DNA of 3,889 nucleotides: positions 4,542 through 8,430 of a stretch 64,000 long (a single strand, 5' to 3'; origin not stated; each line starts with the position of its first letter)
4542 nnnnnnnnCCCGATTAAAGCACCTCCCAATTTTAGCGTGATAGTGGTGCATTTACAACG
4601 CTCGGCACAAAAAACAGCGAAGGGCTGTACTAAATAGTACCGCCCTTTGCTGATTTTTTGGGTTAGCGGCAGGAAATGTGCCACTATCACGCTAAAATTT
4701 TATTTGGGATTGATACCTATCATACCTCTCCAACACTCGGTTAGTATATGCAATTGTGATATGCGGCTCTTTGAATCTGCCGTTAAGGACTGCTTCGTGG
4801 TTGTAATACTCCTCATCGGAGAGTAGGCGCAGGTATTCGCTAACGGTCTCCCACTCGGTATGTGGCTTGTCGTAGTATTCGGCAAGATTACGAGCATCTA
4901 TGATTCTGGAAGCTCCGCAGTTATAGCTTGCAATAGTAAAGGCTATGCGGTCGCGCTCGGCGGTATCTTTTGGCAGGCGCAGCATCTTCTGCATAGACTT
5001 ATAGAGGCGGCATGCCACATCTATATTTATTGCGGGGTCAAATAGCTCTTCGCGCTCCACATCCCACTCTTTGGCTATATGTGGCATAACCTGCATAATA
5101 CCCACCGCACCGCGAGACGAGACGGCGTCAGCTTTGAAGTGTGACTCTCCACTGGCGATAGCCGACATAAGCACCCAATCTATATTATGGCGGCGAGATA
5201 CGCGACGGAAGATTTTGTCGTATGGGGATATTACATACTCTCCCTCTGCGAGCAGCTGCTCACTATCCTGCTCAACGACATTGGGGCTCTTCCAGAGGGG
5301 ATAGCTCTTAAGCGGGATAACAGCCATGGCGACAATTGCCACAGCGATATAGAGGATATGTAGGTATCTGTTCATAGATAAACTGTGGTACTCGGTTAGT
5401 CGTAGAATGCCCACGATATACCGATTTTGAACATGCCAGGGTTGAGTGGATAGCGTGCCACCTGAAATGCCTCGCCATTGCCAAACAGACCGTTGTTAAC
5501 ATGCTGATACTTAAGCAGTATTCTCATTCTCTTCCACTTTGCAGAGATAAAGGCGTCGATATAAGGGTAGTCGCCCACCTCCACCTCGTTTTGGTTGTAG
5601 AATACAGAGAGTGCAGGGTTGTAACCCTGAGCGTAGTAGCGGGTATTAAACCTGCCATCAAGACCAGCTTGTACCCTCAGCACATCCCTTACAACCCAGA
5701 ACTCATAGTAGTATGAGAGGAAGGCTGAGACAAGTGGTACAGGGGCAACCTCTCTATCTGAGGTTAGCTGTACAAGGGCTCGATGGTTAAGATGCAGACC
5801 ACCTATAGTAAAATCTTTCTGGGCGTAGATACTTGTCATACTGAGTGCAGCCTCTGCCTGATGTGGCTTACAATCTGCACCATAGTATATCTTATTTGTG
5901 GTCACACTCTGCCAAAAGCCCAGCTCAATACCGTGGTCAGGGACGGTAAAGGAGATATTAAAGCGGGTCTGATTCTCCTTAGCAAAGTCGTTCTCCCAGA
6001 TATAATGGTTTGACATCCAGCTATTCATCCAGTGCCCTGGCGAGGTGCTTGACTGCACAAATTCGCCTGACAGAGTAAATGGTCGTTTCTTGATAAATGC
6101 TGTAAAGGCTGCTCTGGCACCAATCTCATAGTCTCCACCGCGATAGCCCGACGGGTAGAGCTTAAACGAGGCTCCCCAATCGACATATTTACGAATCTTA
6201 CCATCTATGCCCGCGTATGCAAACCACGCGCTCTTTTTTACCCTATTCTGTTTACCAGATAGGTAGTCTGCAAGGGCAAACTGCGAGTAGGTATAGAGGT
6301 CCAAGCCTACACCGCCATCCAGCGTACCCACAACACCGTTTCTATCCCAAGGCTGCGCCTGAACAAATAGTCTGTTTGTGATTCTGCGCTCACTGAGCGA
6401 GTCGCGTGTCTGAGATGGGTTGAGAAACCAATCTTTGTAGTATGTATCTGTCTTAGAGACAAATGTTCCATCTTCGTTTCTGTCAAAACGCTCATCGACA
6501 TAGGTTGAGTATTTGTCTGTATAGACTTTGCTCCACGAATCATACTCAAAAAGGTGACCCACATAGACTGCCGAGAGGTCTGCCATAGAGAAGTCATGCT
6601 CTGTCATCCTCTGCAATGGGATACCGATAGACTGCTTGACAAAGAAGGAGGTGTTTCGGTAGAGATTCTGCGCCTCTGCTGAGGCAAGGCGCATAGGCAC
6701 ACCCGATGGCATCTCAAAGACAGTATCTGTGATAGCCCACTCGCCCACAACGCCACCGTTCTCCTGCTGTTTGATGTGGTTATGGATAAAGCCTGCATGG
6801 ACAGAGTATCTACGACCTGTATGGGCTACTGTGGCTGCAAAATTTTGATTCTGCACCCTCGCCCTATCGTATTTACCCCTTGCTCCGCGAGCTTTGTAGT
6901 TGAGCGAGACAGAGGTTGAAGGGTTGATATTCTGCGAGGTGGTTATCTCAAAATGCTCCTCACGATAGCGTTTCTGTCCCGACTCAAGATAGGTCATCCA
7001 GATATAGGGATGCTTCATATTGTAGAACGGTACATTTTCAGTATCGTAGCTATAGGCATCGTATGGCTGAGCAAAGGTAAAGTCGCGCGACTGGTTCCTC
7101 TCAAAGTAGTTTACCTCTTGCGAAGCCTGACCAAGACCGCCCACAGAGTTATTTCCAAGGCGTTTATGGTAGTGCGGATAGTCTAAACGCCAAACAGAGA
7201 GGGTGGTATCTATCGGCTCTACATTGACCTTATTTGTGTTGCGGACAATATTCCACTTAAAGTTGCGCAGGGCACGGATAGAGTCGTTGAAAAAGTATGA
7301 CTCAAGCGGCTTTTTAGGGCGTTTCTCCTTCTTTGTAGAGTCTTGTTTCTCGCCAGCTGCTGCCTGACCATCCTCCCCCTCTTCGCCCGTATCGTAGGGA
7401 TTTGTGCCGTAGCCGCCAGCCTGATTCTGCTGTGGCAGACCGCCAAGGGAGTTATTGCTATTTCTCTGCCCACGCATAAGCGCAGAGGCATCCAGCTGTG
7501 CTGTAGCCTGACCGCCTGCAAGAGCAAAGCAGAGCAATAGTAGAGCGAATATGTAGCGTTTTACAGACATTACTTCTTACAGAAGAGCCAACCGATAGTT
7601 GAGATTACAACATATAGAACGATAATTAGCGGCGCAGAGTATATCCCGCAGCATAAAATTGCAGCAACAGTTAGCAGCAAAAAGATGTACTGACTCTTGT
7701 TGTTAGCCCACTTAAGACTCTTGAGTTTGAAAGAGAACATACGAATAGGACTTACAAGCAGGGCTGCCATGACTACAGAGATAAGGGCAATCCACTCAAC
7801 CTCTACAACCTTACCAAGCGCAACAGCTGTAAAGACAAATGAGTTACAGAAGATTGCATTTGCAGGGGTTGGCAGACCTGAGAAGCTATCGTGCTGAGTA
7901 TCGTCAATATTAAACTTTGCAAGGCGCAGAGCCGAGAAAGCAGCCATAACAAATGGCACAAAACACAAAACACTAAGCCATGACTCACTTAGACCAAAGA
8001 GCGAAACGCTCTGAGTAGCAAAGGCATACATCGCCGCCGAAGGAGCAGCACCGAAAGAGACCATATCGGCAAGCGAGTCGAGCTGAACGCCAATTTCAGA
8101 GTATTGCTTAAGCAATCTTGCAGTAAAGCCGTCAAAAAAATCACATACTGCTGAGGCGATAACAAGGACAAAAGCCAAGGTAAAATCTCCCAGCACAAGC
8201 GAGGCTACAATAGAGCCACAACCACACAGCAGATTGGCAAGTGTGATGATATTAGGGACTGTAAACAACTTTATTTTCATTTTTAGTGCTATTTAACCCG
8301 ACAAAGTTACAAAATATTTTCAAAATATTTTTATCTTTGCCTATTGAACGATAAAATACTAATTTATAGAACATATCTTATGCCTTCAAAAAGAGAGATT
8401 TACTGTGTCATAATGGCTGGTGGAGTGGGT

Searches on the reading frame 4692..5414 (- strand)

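Call 88: search_protein_families(library=pfam, proteins=[window:4692-5414:-], max_evalue=0.001)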
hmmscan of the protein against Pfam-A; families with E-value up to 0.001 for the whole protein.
window:4692-5414:- (240 aa): 1 family
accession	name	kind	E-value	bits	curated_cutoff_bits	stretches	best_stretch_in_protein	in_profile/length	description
PF01464.25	SLT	-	1.5e-20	73.4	21.3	1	69-178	3-108/117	Transglycosylase SLT domain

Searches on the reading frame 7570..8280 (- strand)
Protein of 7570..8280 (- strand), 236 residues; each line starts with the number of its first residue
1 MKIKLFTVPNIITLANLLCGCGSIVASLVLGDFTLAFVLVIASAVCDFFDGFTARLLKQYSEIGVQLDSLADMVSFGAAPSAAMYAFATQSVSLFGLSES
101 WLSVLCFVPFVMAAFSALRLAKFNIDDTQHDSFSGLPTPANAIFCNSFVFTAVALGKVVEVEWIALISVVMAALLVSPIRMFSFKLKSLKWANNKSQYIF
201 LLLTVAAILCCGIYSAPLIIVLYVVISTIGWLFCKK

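Call 88: search_protein_families(library=pfam, proteins=[window:7570-8280:-], max_evalue=0.001)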
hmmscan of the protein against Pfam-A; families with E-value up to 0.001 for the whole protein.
window:7570-8280:- (236 aa): 1 family
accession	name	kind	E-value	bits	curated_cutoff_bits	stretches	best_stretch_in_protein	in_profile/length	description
PF01066.26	CDP-OH_P_transf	-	1.2e-17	65.1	22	1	6-166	1-143/152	CDP-alcohol phosphatidyltransferase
